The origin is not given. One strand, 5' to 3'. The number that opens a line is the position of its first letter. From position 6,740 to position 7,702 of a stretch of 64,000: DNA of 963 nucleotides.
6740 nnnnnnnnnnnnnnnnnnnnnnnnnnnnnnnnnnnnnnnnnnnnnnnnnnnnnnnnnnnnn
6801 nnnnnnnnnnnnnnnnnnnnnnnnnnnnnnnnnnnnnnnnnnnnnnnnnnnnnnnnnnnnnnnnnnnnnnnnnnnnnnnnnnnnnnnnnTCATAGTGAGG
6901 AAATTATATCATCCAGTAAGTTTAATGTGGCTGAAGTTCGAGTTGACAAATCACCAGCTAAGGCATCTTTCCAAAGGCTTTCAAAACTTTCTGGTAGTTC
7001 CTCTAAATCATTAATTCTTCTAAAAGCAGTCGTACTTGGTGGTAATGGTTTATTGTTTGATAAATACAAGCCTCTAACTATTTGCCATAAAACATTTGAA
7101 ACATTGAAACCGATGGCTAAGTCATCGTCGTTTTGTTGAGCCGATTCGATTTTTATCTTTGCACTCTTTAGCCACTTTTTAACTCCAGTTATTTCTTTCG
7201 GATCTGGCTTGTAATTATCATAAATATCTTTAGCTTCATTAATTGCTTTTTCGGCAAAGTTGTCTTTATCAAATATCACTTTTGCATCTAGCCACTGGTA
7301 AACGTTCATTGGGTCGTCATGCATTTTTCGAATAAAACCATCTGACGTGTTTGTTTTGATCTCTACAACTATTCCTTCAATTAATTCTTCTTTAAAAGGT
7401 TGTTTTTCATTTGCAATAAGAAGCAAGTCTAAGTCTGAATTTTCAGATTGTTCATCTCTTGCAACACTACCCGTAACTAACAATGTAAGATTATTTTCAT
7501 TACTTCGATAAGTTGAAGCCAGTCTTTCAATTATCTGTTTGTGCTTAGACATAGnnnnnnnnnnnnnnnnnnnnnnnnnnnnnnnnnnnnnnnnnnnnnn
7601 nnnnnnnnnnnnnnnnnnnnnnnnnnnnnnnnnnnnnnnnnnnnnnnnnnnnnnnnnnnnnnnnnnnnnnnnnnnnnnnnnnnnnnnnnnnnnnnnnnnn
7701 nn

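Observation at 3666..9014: Dense cluster of non-canonical-nucleotide house-cleaning domains including two novel fusions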

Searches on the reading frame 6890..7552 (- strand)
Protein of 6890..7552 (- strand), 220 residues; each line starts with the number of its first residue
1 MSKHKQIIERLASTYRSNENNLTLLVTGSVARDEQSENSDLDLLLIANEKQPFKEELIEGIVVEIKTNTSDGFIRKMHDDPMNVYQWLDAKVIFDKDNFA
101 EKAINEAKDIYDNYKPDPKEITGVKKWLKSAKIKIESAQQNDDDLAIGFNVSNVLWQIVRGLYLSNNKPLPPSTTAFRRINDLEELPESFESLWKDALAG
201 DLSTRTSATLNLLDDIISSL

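Call 4: search_protein_families(library=pfam, proteins=[window:6890-7552:-], max_evalue=0.01)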
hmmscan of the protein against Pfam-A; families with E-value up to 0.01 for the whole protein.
window:6890-7552:- (220 aa): 5 families
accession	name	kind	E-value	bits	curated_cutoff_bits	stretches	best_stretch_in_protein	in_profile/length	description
PF01909.29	NTP_transf_2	-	8.7e-07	29.7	21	1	9-60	6-66/93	Nucleotidyltransferase domain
PF18765.7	Polbeta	-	1.3e-05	25.7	26.9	1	10-97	2-91/93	Polymerase beta, Nucleotidyltransferase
PF03445.19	DUF294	-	0.00014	22.2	21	1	6-52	34-81/138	Putative nucleotidyltransferase DUF294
PF22600.2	MTPAP-like_central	-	0.00049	20.6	27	1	3-78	21-71/139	Poly(A) RNA polymerase, mitochondrial-like, central palm domain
PF09286.16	Pro-kuma_activ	-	0.0026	18.5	23.5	1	107-152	50-95/143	Pro-kumamolisin, activation domain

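Call 37: search_protein_families(library=padloc, proteins=[window:6890-7552:-], max_evalue=0.01)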
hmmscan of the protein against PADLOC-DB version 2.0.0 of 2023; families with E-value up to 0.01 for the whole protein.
window:6890-7552:- (220 aa): 9 families
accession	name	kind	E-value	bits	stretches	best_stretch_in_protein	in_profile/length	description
PDLC04904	PDC-S09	-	1.5e-06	26.3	1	3-51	11-55/104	-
PDLC04903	PDC-S09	-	9.6e-06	23.9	1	6-57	13-62/108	-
PDLC04902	PDC-S09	-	1.1e-05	23.7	1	3-51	7-51/97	-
PDLC04906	PDC-S09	-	6.4e-05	21.3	1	2-52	2-56/98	-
PDLC04368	PDC-M05A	-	8e-05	20.6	1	22-49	107-135/201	-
PDLC04369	PDC-M05A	-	0.00018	19.2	1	23-49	105-131/201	-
PDLC04778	PDC-M70A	-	0.00088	16.7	1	8-46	33-72/355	-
PDLC04907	PDC-S09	-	0.0026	15.9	1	6-51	12-57/114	-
PDLC04901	PDC-S09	-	0.0035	16.1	0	18-58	18-58/126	-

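Call 38: search_protein_families(library=ncbifam, proteins=[window:6890-7552:-], max_evalue=0.01)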
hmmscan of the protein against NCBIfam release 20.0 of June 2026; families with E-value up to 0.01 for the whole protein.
window:6890-7552:- (220 aa): 5 families
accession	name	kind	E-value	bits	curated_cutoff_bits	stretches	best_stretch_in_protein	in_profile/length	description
NF051895.1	anti_phage_HalB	equivalog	8.6e-07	28.8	190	1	24-124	2-99/211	anti-phage Hailong system nucleotidyltransferase HalB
NF047752.1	MntA_antitoxin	equivalog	0.0014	18.5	60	1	22-55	8-41/106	type VII toxin-antitoxin system MntA family adenylyltransferase antitoxin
NF002895.0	PRK03381.1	equivalog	0.0022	16.1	631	1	9-51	46-88/782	[protein-PII] uridylyltransferase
NF033061.1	ANT_4p_I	equivalog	0.0056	16.3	350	0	4-109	15-126/253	ANT(4')-I family aminoglycoside nucleotidyltransferase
NF001265.0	PRK00227.1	equivalog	0.0058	14.8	799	1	21-51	27-57/693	[protein-PII] uridylyltransferase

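Call 47: search_solved_structures(query=window:6890-7552:-, max_evalue=1, show_alignments=1)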
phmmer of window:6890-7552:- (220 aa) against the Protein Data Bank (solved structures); distinct sequences matched with E-value up to 1: 4.
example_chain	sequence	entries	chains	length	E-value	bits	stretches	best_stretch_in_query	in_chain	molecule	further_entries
9dbh_A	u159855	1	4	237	0.0048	20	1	23-97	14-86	HalB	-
9dbj_A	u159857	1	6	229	0.0062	19.6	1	24-97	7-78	HalB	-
1wot_A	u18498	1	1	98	0.44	13.6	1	23-50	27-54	PUTATIVE MINIMAL NUCLEOTIDYLTRANSFERASE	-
2lmg_A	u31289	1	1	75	0.75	12.8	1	65-103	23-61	Heat shock 70 kDa protein 1A/1B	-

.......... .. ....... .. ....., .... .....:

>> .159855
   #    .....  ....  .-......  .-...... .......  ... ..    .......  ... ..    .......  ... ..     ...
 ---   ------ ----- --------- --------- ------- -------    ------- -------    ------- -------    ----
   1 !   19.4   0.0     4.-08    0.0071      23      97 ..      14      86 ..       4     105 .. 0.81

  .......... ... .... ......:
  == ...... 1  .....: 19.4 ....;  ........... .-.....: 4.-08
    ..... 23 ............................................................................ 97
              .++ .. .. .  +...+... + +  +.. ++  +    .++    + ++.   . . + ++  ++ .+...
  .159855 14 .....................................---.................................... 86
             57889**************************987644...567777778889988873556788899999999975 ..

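Call 57: find_homologous_proteins(query=window:6890-7552:-, max_evalue=0.001)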
Query window:6890-7552:- (220 aa): 39 proteins with E <= 0.001 among 309 candidates.
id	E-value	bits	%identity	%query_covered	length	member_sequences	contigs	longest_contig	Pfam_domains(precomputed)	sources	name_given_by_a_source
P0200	3.6e-138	476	100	100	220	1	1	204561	PF18765.8,PF01909.30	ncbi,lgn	-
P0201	4.4e-105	368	75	100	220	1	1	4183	PF18765.8,PF01909.30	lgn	-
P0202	2.7e-99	349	71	99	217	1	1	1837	PF18765.8,PF01909.30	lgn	-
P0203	1.7e-98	347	75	94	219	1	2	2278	PF18765.8,PF01909.30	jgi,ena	-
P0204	1.6e-95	337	70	100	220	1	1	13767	PF18765.8,PF03445.20,PF01909.30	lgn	-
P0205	2.1e-95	336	69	97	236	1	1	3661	PF03445.20,PF01909.30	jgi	-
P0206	2.8e-95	336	70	99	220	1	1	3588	PF18765.8,PF03445.20,PF01909.30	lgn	-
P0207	1.0e-94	334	69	97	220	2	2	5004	PF18765.8,PF03445.20,PF01909.30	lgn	-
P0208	5.0e-94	332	69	97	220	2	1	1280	PF18765.8,PF01909.30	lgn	-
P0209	5.8e-94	332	69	99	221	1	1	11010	PF18765.8,PF03445.20,PF01909.30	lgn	-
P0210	1.1e-93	331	70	97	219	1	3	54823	PF18765.8,PF03445.20,PF01909.30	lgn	-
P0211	2.7e-93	330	70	97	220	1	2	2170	PF01909.30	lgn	-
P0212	1.5e-92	327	67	100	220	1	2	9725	PF18765.8,PF03445.20,PF01909.30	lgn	-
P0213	7.5e-90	318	65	100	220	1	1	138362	PF01909.30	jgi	-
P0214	7.6e-79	282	58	99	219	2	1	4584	-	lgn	-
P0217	3.2e-70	254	55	100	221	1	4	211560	PF18765.8,PF01909.30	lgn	-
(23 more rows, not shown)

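Call 58: find_encoding_contigs(protein=P0210, flank=10000, max_places=1)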
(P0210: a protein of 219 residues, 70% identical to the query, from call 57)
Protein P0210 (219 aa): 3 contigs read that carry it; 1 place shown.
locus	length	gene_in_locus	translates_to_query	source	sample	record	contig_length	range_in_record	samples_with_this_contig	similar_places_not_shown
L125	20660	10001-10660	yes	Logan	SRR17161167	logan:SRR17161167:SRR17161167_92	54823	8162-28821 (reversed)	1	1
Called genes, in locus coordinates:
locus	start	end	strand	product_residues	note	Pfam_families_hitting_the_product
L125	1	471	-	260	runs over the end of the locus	PF01743:PolyA_pol (faint)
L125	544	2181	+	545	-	PF00931:NB-ARC (faint), PF03193:RsgA_GTPase (faint), PF02463:SMC_N (faint), PF13555:AAA_29 (faint), PF00005:ABC_tran, PF13304:AAA_21 (faint), PF12848:ABC_tran_Xtn, PF00005:ABC_tran, +2 more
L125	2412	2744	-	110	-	-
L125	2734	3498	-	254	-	PF12705:PDDEXK_1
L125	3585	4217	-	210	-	PF10544:T5orf172, PF13455:MUG113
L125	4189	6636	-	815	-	PF02384:N6_Mtase, PF01170:UPF0020, PF13847:Methyltransf_31 (faint), PF20473:MmeI_Mtase (weak), PF07669:Eco57I, PF01420:Methylase_S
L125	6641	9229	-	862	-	PF04313:HSDR_N (weak), PF13588:HSDR_N_2, PF04851:ResIII, PF00270:DEAD, PF18766:SWI2_SNF2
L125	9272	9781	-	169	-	-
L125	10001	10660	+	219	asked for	PF01909:NTP_transf_2 (weak), PF03445:DUF294 (weak), PF18765:Polbeta (weak)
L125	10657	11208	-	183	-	PF00300:His_Phos_1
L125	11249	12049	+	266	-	PF01209:Ubie_methyltran, PF03848:TehB (weak), PF13489:Methyltransf_23, PF05175:MTS, PF13847:Methyltransf_31, PF08241:Methyltransf_11, PF08242:Methyltransf_12, PF13649:Methyltransf_25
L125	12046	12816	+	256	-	PF02649:GCHY-1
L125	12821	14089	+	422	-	-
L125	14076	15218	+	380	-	-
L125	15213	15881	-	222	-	-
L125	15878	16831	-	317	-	PF00753:Lactamase_B (weak), PF23023:Anti-Pycsar_Apyc1, PF12706:Lactamase_B_2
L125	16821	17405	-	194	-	-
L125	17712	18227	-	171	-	PF00293:NUDIX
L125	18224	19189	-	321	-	PF01931:NTPase_I-T, PF00293:NUDIX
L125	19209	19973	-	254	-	PF08713:DNA_alkylation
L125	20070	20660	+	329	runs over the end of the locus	-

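Call 59: find_encoding_contigs(protein=P0213, flank=10000, max_places=1)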
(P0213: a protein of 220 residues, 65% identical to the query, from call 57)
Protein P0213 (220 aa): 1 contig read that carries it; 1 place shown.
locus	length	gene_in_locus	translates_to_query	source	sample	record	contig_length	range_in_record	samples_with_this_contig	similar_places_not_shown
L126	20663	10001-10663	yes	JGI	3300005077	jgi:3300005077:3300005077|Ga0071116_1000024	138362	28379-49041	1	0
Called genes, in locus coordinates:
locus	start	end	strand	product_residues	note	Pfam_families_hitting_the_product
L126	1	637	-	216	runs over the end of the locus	PF13483:Lactamase_B_3, PF12706:Lactamase_B_2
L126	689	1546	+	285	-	-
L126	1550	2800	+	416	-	PF00152:tRNA-synt_2 (faint), PF13393:tRNA-synt_His, PF00587:tRNA-synt_2b (weak), PF03129:HGTP_anticodon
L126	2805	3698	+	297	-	PF00892:EamA, PF03151:TPT (weak)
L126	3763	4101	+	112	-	PF01197:Ribosomal_L31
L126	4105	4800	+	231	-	PF03462:PCRF, PF00472:RF-1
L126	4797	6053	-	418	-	PF22694:CtpB_N-like (weak), PF00595:PDZ (weak), PF17820:PDZ_6, PF03572:Peptidase_S41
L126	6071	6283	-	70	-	PF01084:Ribosomal_S18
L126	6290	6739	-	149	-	PF00436:SSB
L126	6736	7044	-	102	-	PF01250:Ribosomal_S6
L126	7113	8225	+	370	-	PF04542:Sigma70_r2 (faint), PF04545:Sigma70_r4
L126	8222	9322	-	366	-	PF01926:MMR_HSR1, PF02421:FeoB_N (weak), PF06071:YchF-GTPase_C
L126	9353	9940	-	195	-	-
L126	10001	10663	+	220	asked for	PF01909:NTP_transf_2 (weak)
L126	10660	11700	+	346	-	PF13439:Glyco_transf_4 (weak), PF00534:Glycos_transf_1, PF13692:Glyco_trans_1_4, PF20706:GT4-conflict (weak)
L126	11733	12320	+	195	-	PF00334:NDK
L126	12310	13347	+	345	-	-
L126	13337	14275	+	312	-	PF00535:Glycos_transf_2, PF13641:Glyco_tranf_2_3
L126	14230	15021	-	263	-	-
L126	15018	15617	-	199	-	PF00300:His_Phos_1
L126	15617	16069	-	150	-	PF00293:NUDIX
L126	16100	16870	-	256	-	PF04230:PS_pyruv_trans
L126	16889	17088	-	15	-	-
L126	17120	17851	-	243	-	-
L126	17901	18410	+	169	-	PF22811:Zn_ribbon_NrdR, PF03477:ATP-cone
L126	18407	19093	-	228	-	PF03193:RsgA_GTPase (faint), PF02463:SMC_N, PF13175:AAA_15 (faint), PF13555:AAA_29 (faint), PF00005:ABC_tran, PF13304:AAA_21 (faint)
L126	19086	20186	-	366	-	PF12704:MacB_PCD, PF02687:FtsX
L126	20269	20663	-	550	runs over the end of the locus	PF07693:KAP_NTPase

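Call 60: find_encoding_contigs(protein=P0217, flank=10000, max_places=1)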
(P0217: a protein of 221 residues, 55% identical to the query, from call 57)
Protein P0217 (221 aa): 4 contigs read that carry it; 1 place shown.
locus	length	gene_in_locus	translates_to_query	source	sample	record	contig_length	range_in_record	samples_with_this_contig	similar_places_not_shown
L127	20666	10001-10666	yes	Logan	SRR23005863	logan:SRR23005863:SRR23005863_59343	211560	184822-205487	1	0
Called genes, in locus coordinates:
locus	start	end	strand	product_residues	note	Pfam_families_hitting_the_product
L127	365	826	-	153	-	-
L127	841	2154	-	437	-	PF05970:PIF1, PF13604:AAA_30, PF01443:Viral_helicase1 (faint), PF13245:AAA_19, PF13401:AAA_22, PF13479:AAA_24 (weak), PF02689:Herpes_Helicase (weak)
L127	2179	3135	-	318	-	PF15640:Tox-MPTase4 (weak)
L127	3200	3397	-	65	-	-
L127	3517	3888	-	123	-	-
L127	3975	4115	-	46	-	-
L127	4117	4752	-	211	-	PF00717:Peptidase_S24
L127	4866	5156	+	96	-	-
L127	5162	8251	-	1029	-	PF02384:N6_Mtase (faint), PF20473:MmeI_Mtase, PF07669:Eco57I, PF18135:Type_ISP_C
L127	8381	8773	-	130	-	-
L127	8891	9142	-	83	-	-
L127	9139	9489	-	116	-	PF18924:DUF5674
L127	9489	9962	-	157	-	PF00293:NUDIX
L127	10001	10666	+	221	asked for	PF01909:NTP_transf_2 (weak), PF18765:Polbeta (weak)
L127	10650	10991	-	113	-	PF01329:Pterin_4a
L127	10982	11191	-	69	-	-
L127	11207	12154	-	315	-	PF01207:Dus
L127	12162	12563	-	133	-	PF00856:SET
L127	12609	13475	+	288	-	PF02517:Rce1-like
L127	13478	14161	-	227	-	PF01479:S4, PF00849:PseudoU_synth_2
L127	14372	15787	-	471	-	PF13393:tRNA-synt_His, PF00587:tRNA-synt_2b (weak), PF03129:HGTP_anticodon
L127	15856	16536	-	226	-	PF00583:Acetyltransf_1 (weak), PF13508:Acetyltransf_7 (weak), PF13673:Acetyltransf_10 (weak), PF08445:FR47 (weak)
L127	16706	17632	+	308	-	-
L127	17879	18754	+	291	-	PF09084:NMT1 (faint), PF01634:HisG, PF08029:HisG_C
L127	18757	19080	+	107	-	PF01502:PRA-CH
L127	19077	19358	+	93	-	PF01503:PRA-PH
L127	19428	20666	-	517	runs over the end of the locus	-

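Call 85: search_protein_families(library=phrogs, proteins=[window:6890-7552:-], max_evalue=0.001)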
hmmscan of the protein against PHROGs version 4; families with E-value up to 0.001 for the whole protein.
window:6890-7552:- (220 aa): 0 families

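Call 90: find_encoding_contigs(protein=P0204, flank=10000, max_places=1)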
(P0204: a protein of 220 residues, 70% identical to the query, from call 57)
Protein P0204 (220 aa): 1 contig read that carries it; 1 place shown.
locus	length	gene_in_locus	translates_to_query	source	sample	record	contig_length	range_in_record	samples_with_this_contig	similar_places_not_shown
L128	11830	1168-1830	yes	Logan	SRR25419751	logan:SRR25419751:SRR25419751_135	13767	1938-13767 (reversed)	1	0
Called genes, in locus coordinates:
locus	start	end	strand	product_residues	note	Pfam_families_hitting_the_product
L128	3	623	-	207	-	?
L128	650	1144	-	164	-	PF00293:NUDIX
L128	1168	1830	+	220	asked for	PF01909:NTP_transf_2, PF03445:DUF294 (weak), PF18765:Polbeta (weak)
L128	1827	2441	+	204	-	PF00561:Abhydrolase_1 (weak), PF02450:LCAT (faint), PF12146:Hydrolase_4 (faint), PF06821:Ser_hydrolase, PF12695:Abhydrolase_5 (faint)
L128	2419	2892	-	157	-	PF00293:NUDIX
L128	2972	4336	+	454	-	PF06723:MreB_Mbl, PF00012:HSP70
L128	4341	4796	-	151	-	PF00702:Hydrolase (weak), PF13419:HAD_2 (weak)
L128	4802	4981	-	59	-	-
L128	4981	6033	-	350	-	-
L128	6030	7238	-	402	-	PF00282:Pyridoxal_deC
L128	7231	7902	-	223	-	PF01209:Ubie_methyltran, PF03848:TehB, PF05175:MTS, PF13489:Methyltransf_23, PF02353:CMAS, PF13847:Methyltransf_31, PF08241:Methyltransf_11, PF08242:Methyltransf_12, +2 more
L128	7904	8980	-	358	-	PF00288:GHMP_kinases_N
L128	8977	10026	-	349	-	PF08933:PrnB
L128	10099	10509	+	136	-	PF00293:NUDIX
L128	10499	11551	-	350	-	-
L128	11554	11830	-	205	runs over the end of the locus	PF13238:AAA_18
